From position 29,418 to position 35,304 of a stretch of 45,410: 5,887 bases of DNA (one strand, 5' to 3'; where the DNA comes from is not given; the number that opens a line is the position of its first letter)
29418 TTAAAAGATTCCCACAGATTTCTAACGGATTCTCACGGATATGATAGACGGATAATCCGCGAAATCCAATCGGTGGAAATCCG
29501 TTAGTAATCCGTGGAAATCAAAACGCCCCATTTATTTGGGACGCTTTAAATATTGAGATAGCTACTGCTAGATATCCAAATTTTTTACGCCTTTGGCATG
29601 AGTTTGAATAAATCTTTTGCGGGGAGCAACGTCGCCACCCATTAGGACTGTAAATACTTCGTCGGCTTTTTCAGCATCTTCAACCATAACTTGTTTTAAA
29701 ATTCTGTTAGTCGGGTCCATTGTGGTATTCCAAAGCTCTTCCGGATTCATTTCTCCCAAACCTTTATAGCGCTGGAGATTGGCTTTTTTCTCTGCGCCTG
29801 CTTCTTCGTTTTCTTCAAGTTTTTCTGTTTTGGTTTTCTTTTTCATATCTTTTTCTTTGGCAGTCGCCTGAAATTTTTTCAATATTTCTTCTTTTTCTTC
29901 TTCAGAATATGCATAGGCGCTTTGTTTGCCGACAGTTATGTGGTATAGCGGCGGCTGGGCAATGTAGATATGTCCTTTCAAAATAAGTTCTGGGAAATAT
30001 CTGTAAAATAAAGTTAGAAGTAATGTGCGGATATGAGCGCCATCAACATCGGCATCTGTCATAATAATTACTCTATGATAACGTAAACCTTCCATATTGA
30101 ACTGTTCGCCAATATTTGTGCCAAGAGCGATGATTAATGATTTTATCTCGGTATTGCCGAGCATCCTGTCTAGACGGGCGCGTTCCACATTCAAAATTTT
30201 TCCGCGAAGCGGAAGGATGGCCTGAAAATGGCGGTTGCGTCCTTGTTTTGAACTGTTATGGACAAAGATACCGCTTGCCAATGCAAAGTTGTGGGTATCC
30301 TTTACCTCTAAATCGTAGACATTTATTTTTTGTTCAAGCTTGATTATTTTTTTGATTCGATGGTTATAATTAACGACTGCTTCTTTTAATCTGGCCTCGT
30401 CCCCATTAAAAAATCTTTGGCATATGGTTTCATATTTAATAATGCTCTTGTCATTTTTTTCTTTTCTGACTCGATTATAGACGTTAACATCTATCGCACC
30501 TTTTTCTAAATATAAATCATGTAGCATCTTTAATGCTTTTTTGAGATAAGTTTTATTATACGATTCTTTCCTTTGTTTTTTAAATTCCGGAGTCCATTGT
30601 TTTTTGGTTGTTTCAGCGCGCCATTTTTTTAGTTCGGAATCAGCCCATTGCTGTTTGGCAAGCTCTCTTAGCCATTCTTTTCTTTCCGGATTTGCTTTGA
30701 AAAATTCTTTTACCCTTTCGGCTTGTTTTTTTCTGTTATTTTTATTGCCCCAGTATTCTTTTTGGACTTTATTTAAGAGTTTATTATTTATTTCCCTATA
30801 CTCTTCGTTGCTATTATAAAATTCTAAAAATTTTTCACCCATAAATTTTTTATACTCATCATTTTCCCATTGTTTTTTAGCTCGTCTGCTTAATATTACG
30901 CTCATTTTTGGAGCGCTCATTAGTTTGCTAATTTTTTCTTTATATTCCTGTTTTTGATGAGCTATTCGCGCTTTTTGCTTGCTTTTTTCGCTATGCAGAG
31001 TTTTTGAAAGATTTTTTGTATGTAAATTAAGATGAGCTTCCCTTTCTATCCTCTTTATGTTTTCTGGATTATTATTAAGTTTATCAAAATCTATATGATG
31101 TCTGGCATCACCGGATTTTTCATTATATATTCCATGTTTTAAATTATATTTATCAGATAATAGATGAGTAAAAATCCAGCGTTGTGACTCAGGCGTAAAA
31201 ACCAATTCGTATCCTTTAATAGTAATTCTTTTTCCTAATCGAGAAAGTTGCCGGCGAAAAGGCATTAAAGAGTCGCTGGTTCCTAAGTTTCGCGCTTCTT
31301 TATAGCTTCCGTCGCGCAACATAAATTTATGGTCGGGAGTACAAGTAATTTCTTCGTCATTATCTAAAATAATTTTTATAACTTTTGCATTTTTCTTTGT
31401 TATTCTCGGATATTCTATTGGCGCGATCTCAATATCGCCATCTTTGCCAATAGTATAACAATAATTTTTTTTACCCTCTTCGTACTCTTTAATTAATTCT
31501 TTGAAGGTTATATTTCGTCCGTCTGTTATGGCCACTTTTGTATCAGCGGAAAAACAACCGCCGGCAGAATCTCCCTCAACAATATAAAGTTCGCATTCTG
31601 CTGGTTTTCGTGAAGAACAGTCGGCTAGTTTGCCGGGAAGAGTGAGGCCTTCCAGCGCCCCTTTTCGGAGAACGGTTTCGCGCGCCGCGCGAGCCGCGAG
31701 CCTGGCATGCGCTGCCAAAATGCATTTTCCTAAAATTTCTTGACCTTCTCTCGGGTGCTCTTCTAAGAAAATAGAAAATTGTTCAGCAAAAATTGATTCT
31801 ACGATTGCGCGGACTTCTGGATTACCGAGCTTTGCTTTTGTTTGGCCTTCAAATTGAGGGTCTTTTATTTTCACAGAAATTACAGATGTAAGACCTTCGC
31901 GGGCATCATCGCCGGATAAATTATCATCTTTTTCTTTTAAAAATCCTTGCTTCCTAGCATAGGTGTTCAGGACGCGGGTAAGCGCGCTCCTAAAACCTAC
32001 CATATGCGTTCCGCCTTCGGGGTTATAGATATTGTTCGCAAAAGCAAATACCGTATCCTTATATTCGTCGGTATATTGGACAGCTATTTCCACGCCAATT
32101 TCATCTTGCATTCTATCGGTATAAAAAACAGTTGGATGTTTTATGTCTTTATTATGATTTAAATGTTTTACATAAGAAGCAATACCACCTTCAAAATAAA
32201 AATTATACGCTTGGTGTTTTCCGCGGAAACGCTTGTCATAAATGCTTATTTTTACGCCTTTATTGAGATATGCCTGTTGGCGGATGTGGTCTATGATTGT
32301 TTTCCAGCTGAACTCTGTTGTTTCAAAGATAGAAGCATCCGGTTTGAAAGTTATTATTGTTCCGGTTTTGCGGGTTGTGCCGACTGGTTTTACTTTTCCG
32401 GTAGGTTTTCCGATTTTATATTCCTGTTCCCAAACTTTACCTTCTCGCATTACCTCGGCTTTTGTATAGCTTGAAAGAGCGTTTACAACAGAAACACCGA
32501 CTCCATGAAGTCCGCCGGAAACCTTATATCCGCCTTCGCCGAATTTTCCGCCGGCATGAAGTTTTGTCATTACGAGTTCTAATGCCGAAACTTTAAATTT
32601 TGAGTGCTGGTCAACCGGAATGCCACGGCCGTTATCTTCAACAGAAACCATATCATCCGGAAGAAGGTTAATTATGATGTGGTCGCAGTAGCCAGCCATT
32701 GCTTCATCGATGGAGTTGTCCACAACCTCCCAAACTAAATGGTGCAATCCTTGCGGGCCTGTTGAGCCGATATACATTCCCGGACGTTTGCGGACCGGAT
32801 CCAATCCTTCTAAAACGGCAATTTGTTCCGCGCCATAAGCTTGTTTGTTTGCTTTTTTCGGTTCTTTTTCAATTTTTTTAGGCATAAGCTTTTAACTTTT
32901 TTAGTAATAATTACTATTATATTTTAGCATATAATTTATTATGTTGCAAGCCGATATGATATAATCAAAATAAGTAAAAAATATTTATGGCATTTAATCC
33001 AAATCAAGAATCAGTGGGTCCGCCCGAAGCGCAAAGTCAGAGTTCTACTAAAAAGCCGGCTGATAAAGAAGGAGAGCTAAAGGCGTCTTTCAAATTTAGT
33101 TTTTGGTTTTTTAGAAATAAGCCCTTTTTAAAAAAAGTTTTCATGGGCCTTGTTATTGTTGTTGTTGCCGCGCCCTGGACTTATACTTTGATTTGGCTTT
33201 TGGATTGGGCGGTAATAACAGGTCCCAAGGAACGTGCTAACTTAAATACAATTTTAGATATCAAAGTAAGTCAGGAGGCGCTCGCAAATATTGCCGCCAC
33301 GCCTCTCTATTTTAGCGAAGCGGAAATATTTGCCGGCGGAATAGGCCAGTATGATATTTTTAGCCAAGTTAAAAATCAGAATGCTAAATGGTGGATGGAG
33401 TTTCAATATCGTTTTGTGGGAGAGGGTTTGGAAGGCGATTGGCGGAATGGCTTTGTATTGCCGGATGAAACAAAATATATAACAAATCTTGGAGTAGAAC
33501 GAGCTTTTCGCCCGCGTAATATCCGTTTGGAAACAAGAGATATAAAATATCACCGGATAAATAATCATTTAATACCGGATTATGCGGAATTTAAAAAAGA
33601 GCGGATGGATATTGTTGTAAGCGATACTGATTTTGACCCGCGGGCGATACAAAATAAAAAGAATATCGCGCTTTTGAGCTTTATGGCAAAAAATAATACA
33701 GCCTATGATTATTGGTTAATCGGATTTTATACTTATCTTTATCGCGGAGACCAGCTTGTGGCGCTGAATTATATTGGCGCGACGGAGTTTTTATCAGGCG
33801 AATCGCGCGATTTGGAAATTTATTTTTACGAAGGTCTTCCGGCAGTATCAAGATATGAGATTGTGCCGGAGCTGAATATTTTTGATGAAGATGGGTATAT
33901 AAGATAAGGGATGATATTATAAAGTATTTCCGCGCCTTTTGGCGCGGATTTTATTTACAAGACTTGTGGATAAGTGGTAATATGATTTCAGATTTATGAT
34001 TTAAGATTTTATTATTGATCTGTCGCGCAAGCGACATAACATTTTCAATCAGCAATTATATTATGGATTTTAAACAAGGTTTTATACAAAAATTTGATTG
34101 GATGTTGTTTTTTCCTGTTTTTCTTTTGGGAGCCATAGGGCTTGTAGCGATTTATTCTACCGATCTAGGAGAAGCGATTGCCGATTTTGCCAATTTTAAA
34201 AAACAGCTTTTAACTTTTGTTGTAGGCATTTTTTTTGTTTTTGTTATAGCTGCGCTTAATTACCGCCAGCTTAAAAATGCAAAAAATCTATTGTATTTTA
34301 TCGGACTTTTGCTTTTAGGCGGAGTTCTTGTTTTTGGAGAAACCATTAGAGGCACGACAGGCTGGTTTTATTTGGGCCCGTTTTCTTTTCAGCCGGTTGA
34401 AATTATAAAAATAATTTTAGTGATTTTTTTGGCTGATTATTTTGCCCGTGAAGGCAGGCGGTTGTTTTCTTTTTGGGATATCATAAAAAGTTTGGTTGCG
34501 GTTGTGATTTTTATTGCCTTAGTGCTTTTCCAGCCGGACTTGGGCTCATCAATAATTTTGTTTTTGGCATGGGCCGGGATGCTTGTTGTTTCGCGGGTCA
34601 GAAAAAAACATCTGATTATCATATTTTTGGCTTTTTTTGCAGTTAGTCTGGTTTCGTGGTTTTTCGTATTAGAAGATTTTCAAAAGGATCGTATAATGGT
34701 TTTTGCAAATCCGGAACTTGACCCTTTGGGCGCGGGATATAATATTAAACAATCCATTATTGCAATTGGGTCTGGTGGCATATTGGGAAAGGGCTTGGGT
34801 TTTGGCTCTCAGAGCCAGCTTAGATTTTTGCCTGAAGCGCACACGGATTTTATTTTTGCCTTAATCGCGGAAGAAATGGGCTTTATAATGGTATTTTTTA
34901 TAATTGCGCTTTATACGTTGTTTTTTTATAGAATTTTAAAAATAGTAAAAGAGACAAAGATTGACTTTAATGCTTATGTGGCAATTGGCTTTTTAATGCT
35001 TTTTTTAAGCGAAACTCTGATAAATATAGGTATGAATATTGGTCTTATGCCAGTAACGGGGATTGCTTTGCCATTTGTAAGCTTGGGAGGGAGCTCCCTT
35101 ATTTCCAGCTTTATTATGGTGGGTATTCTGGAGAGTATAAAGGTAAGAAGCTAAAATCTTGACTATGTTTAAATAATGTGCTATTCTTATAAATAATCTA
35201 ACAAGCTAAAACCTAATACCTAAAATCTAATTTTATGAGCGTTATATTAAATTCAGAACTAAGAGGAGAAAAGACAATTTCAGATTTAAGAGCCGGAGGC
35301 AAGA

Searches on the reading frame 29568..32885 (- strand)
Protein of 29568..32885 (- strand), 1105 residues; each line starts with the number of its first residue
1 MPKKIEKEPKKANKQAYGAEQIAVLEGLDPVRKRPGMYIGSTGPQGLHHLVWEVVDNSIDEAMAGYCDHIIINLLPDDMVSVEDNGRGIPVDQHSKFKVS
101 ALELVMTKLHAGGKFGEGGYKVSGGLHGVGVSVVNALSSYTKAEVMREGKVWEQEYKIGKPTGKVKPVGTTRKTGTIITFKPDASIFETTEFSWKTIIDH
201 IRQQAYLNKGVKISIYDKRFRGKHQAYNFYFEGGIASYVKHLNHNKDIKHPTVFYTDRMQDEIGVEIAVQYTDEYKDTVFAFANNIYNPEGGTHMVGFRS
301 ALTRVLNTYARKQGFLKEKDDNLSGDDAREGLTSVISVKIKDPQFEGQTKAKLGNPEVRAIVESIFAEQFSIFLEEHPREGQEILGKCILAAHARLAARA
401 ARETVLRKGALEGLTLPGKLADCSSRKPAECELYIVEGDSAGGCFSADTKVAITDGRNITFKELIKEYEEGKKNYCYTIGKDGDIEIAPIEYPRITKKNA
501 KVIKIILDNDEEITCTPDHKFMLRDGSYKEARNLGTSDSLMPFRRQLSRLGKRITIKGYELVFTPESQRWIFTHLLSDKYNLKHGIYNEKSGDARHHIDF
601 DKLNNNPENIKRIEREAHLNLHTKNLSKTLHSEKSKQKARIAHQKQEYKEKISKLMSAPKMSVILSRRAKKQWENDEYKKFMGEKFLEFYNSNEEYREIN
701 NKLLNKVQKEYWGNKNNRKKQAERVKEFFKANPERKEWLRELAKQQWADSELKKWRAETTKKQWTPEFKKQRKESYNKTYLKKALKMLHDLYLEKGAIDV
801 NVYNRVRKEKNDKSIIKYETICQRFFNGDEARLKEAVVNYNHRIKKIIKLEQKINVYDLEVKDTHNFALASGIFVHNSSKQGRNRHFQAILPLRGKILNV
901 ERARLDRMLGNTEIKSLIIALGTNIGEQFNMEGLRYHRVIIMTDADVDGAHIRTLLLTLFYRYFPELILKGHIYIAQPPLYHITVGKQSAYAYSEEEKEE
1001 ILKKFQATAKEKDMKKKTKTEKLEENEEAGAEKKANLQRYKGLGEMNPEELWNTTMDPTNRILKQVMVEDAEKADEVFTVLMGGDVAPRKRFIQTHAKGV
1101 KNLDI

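Call 25: search_protein_families(library=pfam, proteins=[window:29568-32885:-])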
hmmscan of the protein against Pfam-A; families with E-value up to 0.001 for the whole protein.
window:29568-32885:- (1105 aa): 5 families
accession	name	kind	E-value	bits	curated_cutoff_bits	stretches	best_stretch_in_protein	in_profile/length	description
PF00204.31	DNA_gyraseB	-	5.8e-60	202.1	27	1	234-403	1-172/173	DNA gyrase B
PF00986.26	DNA_gyraseB_C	-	1.3e-28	99.4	29.8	1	1033-1094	2-63/63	DNA gyrase B subunit, carboxyl terminus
PF14890.11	Intein_splicing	-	4.2e-20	72.5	35.8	1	455-877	5-155/155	Intein splicing domain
PF02518.31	HATPase_c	-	1e-14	55.3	26.4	1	44-183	3-108/111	Histidine kinase-, DNA gyrase B-, and HSP90-like ATPase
PF01751.28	Toprim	-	3.2e-14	53.3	23.1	1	879-977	14-95/96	Toprim domain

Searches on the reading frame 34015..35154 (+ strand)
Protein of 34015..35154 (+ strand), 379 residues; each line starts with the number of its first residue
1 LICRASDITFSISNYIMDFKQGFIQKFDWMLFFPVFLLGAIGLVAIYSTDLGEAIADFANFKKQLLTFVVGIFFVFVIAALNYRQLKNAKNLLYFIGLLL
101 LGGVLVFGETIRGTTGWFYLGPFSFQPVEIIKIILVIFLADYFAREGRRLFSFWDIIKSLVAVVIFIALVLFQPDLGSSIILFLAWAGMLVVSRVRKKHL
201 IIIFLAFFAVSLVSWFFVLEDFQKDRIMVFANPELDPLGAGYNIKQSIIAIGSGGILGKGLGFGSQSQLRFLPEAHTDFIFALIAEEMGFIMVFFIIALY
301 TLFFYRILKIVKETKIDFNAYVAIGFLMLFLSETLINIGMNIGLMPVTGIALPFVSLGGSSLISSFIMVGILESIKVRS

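Call 25: search_protein_families(library=pfam, proteins=[window:34015-35154:+])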
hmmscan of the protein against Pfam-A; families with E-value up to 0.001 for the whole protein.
window:34015-35154:+ (379 aa): 1 family
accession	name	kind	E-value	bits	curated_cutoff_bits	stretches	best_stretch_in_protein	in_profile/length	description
PF01098.24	FTSW_RODA_SPOVE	-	2e-94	316.9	26.4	1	29-377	2-352/356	Cell cycle protein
